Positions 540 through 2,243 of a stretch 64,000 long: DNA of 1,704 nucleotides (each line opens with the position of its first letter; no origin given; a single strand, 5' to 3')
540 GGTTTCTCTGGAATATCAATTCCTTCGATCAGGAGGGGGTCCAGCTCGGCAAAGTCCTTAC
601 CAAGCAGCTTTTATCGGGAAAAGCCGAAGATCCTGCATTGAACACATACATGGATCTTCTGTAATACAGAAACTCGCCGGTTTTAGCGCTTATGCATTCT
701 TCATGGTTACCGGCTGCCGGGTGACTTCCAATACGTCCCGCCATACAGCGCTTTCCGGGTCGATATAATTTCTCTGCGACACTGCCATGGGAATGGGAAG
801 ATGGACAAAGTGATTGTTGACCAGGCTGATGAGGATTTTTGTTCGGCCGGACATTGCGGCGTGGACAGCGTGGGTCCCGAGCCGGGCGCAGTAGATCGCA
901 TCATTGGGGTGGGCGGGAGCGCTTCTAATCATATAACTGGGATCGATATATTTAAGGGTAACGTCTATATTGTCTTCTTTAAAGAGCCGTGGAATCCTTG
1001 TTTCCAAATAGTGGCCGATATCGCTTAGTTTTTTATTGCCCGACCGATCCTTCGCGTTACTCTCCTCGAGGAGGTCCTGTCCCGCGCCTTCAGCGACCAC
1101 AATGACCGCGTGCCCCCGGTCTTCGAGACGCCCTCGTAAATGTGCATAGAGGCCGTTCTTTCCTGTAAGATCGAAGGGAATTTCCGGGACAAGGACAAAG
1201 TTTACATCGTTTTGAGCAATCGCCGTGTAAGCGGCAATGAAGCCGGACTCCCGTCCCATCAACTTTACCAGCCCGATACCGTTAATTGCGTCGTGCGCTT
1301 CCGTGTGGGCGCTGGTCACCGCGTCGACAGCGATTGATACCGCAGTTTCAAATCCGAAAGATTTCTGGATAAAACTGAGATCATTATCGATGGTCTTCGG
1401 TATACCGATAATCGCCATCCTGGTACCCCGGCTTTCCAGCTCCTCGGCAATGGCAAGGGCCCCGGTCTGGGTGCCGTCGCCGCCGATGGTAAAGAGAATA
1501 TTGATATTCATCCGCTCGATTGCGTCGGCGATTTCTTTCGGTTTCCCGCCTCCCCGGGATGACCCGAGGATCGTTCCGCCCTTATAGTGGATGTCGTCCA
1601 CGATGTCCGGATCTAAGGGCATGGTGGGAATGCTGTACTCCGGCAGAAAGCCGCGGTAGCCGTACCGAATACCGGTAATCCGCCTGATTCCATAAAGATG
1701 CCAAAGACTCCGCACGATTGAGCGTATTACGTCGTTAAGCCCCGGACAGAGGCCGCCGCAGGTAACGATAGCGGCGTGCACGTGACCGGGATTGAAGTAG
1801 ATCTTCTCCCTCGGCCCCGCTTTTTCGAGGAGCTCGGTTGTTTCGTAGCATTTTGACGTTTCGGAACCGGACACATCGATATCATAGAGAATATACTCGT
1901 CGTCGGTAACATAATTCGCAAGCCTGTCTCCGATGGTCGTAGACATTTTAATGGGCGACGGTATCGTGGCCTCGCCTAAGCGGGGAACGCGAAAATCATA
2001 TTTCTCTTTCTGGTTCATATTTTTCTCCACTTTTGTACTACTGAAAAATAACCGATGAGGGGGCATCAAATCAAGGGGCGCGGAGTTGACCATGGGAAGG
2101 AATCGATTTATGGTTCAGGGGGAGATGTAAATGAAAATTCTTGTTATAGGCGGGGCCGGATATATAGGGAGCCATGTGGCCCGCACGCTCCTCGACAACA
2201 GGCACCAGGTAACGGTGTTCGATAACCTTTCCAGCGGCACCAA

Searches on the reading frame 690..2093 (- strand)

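Call 42: search_protein_families(library=ncbifam, proteins=[window:690-2093:-], max_evalue=1e-20)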
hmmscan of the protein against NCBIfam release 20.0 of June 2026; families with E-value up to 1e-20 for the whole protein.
window:690-2093:- (467 aa): 11 families
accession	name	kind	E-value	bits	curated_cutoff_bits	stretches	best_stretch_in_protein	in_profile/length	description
NF005301.0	PRK06830.1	equivalog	2.4e-202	672.3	400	1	26-466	3-444/445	ATP-dependent 6-phosphofructokinase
TIGR02483.1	PFK_mixed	subfamily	1.1e-59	202.1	430.55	1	108-435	3-322/325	phosphofructokinase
NF002872.1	PRK03202.1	subfamily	5.9e-56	189.8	253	1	108-448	4-314/323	ATP-dependent 6-phosphofructokinase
NF010674.0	PRK14071.1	equivalog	1.2e-47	162.6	544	1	108-450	8-347/360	ATP-dependent 6-phosphofructokinase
NF041103.1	PFKA_PPi_Ttgales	equivalog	5.4e-40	137.7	550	1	108-434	2-343/407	diphosphate--fructose-6-phosphate 1-phosphotransferase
NF010675.0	PRK14072.1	subfamily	7.4e-39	133.6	273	1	108-426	7-337/416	diphosphate--fructose-6-phosphate 1-phosphotransferase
TIGR02482.1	PFKA_ATP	equivalog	8.5e-38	130.1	371.35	1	108-340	3-226/301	6-phosphofructokinase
TIGR02478.1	6PF1K_euk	equivalog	2.1e-30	105.6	708.4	1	108-442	4-341/744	6-phosphofructokinase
NF005121.0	PRK06555.1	equivalog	1.3e-28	99.9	395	0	107-293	6-209/404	pyrophosphate--fructose-6-phosphate 1-phosphotransferase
NF005482.0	PRK07085.1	subfamily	1.9e-24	86.1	446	1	105-303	74-275/558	diphosphate--fructose-6-phosphate 1-phosphotransferase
TIGR02477.1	PFKA_PPi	equivalog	2.2e-23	82.5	587.95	1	106-304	69-270/539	diphosphate--fructose-6-phosphate 1-phosphotransferase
